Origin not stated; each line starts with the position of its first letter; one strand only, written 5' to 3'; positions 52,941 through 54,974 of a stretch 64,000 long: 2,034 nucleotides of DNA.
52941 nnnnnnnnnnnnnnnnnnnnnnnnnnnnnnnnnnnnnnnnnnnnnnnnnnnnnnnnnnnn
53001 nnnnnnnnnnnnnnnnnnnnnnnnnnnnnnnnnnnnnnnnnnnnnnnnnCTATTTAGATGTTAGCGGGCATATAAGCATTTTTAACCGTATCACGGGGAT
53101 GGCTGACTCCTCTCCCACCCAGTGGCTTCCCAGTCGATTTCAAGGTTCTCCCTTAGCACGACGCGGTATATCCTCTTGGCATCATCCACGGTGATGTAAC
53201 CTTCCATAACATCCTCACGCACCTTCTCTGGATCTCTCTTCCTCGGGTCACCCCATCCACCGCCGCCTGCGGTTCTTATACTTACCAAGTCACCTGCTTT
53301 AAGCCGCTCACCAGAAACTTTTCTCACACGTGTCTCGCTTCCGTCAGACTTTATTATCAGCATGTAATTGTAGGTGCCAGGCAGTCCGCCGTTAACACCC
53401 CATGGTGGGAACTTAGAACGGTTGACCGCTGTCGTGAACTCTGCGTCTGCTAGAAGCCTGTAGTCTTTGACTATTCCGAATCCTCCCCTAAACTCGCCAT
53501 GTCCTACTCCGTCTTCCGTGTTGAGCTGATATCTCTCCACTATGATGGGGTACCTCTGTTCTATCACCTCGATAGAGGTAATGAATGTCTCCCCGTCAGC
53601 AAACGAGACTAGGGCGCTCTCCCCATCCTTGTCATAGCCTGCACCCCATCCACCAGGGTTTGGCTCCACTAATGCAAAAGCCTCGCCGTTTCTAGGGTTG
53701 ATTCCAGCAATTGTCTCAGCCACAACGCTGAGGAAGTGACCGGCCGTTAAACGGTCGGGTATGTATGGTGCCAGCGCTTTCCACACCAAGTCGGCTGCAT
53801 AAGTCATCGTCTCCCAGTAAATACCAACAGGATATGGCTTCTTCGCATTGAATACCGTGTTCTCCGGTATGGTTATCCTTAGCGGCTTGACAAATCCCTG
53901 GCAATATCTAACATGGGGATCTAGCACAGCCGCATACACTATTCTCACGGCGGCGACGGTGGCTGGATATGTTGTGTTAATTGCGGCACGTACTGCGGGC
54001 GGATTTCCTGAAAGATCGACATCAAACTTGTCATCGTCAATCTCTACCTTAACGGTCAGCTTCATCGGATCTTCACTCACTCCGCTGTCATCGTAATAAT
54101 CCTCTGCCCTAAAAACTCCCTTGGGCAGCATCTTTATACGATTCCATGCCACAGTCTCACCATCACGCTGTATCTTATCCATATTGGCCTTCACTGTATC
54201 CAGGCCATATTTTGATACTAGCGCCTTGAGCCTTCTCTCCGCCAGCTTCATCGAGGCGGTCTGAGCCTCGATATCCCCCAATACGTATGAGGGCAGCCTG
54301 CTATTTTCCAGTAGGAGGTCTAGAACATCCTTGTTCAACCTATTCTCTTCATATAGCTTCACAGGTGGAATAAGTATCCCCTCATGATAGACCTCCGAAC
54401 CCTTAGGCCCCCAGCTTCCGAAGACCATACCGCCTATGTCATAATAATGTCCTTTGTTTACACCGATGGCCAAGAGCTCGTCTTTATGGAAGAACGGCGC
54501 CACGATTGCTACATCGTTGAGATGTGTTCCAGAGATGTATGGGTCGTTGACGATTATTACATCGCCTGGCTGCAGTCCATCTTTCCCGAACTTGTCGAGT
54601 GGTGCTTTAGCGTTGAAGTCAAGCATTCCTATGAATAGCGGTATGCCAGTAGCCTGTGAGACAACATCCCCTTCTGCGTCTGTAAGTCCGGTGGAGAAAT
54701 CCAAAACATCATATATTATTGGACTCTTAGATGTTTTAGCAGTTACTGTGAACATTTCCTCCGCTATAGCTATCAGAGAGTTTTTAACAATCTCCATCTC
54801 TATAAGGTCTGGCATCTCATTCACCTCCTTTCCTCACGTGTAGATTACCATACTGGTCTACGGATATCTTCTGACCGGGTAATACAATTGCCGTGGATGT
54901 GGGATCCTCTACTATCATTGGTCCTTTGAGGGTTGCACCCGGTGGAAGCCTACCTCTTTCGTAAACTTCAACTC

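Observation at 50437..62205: Tandemly duplicated HyuA/HyuB (ATP-dependent hydantoinase/oxoprolinase) pairs flanking a cupin, next to an M24 peptidase and an ECF-type importer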

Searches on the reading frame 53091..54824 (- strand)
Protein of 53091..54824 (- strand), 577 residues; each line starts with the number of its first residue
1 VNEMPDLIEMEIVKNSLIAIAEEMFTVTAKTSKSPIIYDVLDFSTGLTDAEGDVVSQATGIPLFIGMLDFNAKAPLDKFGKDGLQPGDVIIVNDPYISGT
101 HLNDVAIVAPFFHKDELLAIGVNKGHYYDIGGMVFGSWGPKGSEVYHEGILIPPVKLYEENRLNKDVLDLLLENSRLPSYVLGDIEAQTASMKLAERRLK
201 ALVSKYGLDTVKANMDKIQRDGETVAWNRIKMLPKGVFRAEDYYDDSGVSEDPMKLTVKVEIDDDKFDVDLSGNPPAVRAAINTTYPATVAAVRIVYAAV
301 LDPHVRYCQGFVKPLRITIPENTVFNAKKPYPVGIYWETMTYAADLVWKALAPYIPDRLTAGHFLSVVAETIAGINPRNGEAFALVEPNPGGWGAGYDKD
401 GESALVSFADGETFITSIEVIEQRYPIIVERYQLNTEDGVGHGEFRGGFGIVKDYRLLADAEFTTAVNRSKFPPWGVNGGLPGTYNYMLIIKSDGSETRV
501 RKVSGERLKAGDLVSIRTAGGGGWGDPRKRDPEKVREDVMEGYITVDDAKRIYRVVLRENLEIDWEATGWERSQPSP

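Call 3: search_protein_families(library=pfam, proteins=[window:53091-54824:-], max_evalue=0.01)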
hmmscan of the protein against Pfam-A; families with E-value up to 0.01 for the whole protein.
window:53091-54824:- (577 aa): 1 family
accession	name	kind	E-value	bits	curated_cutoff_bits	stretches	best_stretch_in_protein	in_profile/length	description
PF02538.19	Hydantoinase_B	-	9.4e-169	562.6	26.8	1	6-527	1-519/519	Hydantoinase B/oxoprolinase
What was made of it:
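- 53091..54824 (-): HyuB2, metal-site (hydrolytic) subunit of pair 2, 577 aa. PF02538 full length, E 9e-169 (call 3).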

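Call 4: search_protein_families(library=ncbifam, proteins=[window:53091-54824:-], max_evalue=0.01)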
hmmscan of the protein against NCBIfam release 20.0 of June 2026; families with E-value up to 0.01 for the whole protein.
window:53091-54824:- (577 aa): 2 families
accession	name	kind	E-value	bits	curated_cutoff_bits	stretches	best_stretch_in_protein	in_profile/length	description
NF050157.1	CapLactmsBetCapB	equivalog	4.5e-84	282.8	1000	1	6-564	2-567/577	caprolactamase subunit beta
NF042976.1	AcphenoCarb_ApcD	equivalog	2.7e-31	108.6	1500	2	42-453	65-485/685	acetophenone carboxylase subunit delta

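Call 28: search_solved_structures(query=window:53091-54824:-, max_evalue=1e-40, show_alignments=2)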
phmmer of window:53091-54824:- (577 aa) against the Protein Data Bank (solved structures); distinct sequences matched with E-value up to 1e-40: 2.
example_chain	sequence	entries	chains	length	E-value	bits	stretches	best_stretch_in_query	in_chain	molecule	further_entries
7hk5_A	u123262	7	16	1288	8.8e-89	301.7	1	8-572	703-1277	N-methylhydantoinase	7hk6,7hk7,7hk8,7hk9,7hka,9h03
6yra_B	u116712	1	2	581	1.2e-67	231.9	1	6-571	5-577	Hydantoinase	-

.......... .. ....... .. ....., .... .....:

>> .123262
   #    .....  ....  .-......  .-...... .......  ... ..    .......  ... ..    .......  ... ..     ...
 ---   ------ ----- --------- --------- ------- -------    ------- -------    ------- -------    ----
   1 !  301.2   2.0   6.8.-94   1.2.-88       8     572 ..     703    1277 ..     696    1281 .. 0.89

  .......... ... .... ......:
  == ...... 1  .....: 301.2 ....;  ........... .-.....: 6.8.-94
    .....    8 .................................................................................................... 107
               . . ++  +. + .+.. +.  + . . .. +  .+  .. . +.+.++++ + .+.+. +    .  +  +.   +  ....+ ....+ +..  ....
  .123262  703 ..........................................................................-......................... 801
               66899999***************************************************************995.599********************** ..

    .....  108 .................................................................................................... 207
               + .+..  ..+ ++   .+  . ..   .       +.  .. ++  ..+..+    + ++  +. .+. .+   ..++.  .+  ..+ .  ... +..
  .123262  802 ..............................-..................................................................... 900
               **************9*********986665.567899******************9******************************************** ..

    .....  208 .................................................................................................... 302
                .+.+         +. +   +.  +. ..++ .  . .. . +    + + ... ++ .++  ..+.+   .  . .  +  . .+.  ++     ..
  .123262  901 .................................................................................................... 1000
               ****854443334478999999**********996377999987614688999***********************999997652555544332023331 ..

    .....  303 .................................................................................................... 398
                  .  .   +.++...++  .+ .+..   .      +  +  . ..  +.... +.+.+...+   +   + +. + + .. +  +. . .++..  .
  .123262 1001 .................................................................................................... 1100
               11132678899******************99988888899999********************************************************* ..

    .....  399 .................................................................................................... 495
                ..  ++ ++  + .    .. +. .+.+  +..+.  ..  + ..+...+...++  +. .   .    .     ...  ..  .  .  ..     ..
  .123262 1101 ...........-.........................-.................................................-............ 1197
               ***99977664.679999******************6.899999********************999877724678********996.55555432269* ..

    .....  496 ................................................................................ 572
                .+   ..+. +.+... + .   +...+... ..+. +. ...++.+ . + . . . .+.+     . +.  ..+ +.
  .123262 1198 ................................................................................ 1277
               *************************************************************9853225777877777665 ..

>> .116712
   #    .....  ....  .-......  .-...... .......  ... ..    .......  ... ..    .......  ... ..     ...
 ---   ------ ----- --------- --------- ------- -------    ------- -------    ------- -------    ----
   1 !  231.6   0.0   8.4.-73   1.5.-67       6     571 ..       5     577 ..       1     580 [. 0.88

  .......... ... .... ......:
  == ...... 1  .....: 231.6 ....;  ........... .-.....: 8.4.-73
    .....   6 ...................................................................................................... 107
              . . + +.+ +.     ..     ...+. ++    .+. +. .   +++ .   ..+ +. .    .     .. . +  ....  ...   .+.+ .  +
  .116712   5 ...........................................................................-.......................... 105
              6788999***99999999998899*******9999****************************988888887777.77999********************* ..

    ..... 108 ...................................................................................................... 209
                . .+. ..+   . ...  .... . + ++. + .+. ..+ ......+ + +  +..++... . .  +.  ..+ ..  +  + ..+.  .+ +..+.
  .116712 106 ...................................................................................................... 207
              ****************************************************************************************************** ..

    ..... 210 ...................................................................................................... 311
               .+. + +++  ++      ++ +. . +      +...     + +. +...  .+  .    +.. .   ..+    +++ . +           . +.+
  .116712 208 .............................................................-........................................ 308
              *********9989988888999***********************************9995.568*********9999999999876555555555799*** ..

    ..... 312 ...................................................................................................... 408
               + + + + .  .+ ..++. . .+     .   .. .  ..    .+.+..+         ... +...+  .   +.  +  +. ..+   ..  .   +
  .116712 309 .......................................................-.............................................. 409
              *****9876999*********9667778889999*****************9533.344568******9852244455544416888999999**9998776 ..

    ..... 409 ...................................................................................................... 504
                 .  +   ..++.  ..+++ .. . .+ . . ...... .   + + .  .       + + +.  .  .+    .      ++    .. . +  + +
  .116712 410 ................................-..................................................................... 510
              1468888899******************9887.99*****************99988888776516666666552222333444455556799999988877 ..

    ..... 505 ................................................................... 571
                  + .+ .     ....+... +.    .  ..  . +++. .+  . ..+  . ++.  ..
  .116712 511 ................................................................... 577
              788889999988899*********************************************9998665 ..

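Call 73: find_homologous_proteins(query=window:53091-54824:-, max_evalue=1e-30)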
Query window:53091-54824:- (577 aa): 2607 proteins with E <= 1e-30 among 8000 candidates; the best 120 are listed.
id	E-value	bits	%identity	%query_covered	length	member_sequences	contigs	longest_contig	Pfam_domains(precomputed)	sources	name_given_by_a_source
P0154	0.0e+0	1305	99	99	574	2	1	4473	PF02538.20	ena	-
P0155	0.0e+0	1189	90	99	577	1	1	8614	PF02538.20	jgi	-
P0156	0.0e+0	1168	89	99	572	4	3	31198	PF02538.20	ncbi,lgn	ncbi:MAG: hydantoinase B/oxoprolinase family protein [Candidatus Caldarchaeum sp.]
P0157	0.0e+0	1159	89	98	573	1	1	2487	PF02538.20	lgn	-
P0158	0.0e+0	1151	87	98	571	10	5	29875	PF02538.20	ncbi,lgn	ncbi:MAG: hydantoinase B/oxoprolinase family protein [Candidatus Caldarchaeum sp.]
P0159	0.0e+0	1149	87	98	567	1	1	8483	PF02538.20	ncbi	-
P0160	0.0e+0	1148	87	98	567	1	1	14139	PF02538.20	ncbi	-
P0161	0.0e+0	1144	87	98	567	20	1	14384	PF02538.20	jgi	jgi:N-methylhydantoinase B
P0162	0.0e+0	1141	87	98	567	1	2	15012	PF02538.20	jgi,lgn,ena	-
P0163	0.0e+0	1128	86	98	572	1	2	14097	PF02538.20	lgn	-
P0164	0.0e+0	1121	85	99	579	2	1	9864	PF02538.20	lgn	-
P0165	4.1e-237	806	62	98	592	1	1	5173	PF02538.20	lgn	-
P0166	1.6e-234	798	61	98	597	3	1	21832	PF02538.20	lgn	-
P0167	3.2e-232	790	60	98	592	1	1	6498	PF02538.20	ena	-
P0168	7.7e-232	789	60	96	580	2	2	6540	PF02538.20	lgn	-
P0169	4.3e-231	787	60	99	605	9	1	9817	PF02538.20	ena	-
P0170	6.7e-230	783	60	99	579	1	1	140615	PF02538.20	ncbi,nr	ncbi:MAG: hydantoinase B/oxoprolinase family protein [Nitrososphaerales archaeon]|nr:hydantoinase B/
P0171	1.6e-229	781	61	99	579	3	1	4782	PF02538.20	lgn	-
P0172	4.0e-228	777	60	95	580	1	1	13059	PF02538.20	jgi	-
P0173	9.4e-227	772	58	99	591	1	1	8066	PF02538.20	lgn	-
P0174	1.6e-226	771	59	99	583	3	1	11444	PF02538.20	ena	-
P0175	1.3e-225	768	58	98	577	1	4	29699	PF02538.20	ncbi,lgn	ncbi:MAG: hydantoinase B/oxoprolinase family protein [Candidatus Bathyarchaeia archaeon]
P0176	1.6e-225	768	60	98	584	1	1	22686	PF02538.20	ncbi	-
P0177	2.6e-225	767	57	99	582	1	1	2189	PF02538.20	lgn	-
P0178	1.2e-224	765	57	98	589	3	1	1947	PF02538.20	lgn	-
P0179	1.2e-224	765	58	99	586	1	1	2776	PF02538.20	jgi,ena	-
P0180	1.4e-224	765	58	98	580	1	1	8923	PF02538.20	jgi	jgi:N-methylhydantoinase B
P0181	3.4e-223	760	57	99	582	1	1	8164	PF02538.20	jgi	jgi:N-methylhydantoinase B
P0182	4.7e-223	760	58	96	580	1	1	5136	PF02538.20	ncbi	-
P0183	1.5e-222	758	57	99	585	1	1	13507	PF02538.20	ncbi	-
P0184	4.5e-222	757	57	99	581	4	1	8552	PF02538.20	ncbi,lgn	-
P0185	4.7e-222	757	58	98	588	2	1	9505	PF02538.20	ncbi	-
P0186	4.1e-221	754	57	99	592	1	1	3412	PF02538.20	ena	-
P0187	6.5e-221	753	58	98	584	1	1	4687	PF02538.20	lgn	-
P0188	7.4e-221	753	59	96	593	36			PF02538.20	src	-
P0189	1.6e-220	752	57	98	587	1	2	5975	PF02538.20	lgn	-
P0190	2.2e-220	751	56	99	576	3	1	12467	PF02538.20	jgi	jgi:N-methylhydantoinase B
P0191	2.5e-220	751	59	96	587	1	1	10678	PF02538.20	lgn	-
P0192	3.5e-220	751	57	97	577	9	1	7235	PF02538.20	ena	-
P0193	1.0e-219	749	57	98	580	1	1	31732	PF02538.20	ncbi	ncbi:MAG: hydantoinase B/oxoprolinase family protein [Candidatus Bathyarchaeia archaeon]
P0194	1.5e-219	748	57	99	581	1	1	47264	PF02538.20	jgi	jgi:N-methylhydantoinase B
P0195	1.5e-219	748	57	99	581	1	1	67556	PF02538.20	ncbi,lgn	-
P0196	2.0e-219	748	57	98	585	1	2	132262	PF02538.20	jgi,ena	jgi:N-methylhydantoinase B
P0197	2.2e-219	748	59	98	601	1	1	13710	PF02538.20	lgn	-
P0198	5.6e-219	747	55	99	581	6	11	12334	PF02538.20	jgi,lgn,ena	-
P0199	1.5e-218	745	56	99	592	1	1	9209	PF02538.20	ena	-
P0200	1.9e-218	745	56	99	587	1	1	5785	PF02538.20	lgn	-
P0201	2.3e-218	745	57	99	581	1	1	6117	PF02538.20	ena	-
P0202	3.0e-218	744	56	99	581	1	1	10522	PF02538.20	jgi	-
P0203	3.6e-218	744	57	98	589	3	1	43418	PF02538.20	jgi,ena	jgi:N-methylhydantoinase B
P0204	8.3e-218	743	56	98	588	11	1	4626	PF02538.20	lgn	-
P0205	1.0e-217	742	57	99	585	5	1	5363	PF02538.20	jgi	jgi:N-methylhydantoinase B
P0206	2.2e-217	741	56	99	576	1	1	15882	PF02538.20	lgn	-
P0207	3.2e-217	741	57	96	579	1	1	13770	PF02538.20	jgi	jgi:N-methylhydantoinase B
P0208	6.6e-217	740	57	98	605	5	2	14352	PF02538.20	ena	-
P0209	6.9e-217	740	57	99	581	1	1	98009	PF02538.20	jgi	-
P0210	1.2e-216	739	57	97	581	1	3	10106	PF02538.20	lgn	-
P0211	1.2e-216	739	55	99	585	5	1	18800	PF02538.20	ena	-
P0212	1.6e-216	738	57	96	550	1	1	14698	PF02538.20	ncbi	-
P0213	1.8e-216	738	84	65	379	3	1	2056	PF02538.20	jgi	jgi:N-methylhydantoinase B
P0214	2.2e-216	738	56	98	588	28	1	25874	PF02538.20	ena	-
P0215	2.9e-216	738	56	98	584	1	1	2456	PF02538.20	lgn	-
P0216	4.2e-216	737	57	97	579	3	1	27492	PF02538.20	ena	-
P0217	5.3e-216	737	56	98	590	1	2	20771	PF02538.20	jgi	jgi:N-methylhydantoinase B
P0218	8.8e-216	736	56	98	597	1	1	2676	PF02538.20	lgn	-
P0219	9.0e-216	736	56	98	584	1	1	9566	PF02538.20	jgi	-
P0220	1.1e-215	736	56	99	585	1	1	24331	PF02538.20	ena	-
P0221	1.9e-215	735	57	97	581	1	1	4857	PF02538.20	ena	-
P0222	2.3e-215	735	56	99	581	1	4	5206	PF02538.20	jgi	-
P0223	2.4e-215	735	56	99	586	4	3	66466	PF02538.20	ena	-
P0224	2.5e-215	735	55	98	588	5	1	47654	PF02538.20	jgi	jgi:N-methylhydantoinase B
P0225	5.8e-215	733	56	94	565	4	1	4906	PF02538.20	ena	-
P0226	6.3e-215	733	55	99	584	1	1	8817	PF02538.20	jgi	-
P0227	6.7e-215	733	57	99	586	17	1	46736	PF02538.20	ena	-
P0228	1.1e-214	732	56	97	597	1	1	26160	PF02538.20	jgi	-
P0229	1.4e-214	732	54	99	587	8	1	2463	PF02538.20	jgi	jgi:N-methylhydantoinase B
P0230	1.5e-214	732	55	99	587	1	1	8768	PF02538.20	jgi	jgi:N-methylhydantoinase B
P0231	1.8e-214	732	56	98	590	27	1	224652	PF02538.20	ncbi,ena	-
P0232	4.6e-214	730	57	95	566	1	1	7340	PF02538.20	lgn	-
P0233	7.6e-214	730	55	99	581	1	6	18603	PF02538.20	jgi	-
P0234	9.5e-214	729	55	99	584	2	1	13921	PF02538.20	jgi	jgi:N-methylhydantoinase B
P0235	1.0e-213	729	54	99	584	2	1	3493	PF02538.20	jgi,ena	-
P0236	1.2e-213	729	56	96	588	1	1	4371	PF02538.20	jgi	jgi:N-methylhydantoinase B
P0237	2.2e-213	728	58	96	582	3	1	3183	PF02538.20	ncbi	-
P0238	8.0e-213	726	58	94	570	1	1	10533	PF02538.20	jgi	jgi:N-methylhydantoinase B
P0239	1.7e-212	725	55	96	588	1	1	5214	PF02538.20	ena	-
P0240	2.6e-212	725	57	99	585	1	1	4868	PF02538.20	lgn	-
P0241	3.5e-212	724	55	97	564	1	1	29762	PF02538.20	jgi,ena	-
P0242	4.5e-212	724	54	98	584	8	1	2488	PF02538.20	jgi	jgi:N-methylhydantoinase B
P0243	4.9e-212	724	55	98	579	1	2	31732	PF02538.20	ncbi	ncbi:MAG: hydantoinase B/oxoprolinase family protein [Candidatus Bathyarchaeia archaeon]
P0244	7.6e-212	723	55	97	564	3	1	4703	PF02538.20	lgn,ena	-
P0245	8.0e-212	723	55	97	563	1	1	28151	PF02538.20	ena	-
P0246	9.2e-212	723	55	98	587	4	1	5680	PF02538.20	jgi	-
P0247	1.6e-211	722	55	97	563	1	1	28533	PF02538.20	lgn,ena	-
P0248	3.1e-211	721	54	99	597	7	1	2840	PF02538.20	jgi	-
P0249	3.3e-211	721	57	95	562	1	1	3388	PF02538.20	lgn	-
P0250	3.6e-211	721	55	98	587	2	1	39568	PF02538.20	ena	-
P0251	1.5e-210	719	54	99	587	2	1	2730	PF02538.20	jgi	-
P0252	2.9e-210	718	56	99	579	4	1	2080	PF02538.20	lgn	-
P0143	3.3e-210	718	55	98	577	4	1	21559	PF02538.20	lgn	-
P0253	3.9e-210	717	58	91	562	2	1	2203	PF02538.20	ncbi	-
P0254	1.6e-209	715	54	98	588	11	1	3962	PF02538.20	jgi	-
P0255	1.1e-208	713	54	99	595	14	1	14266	PF02538.20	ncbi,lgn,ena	-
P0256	1.6e-208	712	55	98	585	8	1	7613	PF02538.20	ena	-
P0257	3.0e-208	711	54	97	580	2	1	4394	PF02538.20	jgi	jgi:N-methylhydantoinase B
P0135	4.2e-208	711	54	99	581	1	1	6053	PF02538.20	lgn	-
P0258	4.3e-208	711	54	98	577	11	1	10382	PF02538.20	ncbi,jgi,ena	-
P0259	6.4e-208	710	56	98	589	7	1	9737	PF02538.20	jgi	jgi:N-methylhydantoinase B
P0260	1.1e-207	709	54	98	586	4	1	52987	PF02538.20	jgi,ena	-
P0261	1.5e-207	709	54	98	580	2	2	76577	PF02538.20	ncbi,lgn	-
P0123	4.2e-207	707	54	98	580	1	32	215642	PF02538.20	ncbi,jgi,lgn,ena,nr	ncbi:MAG: hydantoinase B/oxoprolinase family protein [Nitrososphaerota archaeon]|nr:hydantoinase B/o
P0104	1.9e-206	705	54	99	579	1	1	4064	PF02538.20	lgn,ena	-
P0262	2.7e-206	705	54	99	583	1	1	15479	PF02538.20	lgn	-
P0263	2.8e-206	705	55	98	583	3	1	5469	PF02538.20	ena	-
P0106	3.0e-206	705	54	99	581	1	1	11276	PF02538.20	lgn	-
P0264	3.3e-206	704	56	93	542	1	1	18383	PF02538.20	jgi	-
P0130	4.1e-206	704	54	98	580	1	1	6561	PF02538.20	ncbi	ncbi:MAG: hydantoinase B/oxoprolinase family protein [Nitrososphaerota archaeon]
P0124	8.0e-206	703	54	98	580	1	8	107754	PF02538.20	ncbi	ncbi:MAG: hydantoinase B/oxoprolinase family protein [Nitrososphaerota archaeon]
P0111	8.6e-206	703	54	98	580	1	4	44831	PF02538.20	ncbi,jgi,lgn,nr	ncbi:MAG: hydantoinase B/oxoprolinase family protein [Thaumarchaeota archaeon]|jgi:N-methylhydantoin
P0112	8.9e-206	703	54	98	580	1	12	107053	PF02538.20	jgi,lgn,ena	jgi:N-methylhydantoinase B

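Call 74: find_encoding_contigs(protein=P0196, flank=10000, max_places=1)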
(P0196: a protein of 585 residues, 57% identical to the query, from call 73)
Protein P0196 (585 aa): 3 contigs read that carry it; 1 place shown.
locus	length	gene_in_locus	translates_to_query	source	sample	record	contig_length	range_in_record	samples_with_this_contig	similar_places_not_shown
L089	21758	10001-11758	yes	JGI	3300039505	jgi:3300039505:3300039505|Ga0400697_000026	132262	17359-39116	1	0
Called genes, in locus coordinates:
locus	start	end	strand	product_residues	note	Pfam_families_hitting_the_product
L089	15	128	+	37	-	-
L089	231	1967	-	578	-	PF02538:Hydantoinase_B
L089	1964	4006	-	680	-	PF05378:Hydant_A_N, PF01968:Hydantoinase_A, PF19278:Hydant_A_C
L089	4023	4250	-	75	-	-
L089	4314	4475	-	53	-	-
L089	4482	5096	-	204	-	-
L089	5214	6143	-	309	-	PF02361:CbiQ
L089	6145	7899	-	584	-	PF00005:ABC_tran, PF01078:Mg_chelatase (faint), PF01637:ATPase_2 (faint), PF02367:TsaE (faint), PF02463:SMC_N (faint), PF13175:AAA_15 (faint), PF13191:AAA_16 (faint), PF00005:ABC_tran, +8 more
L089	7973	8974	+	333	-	-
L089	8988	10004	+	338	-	PF01968:Hydantoinase_A, PF19278:Hydant_A_C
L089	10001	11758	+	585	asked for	PF02538:Hydantoinase_B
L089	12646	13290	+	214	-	-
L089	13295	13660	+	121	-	PF01022:HTH_5 (weak), PF13601:HTH_34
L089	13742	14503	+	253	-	PF00005:ABC_tran, PF13304:AAA_21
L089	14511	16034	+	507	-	PF09847:12TM_1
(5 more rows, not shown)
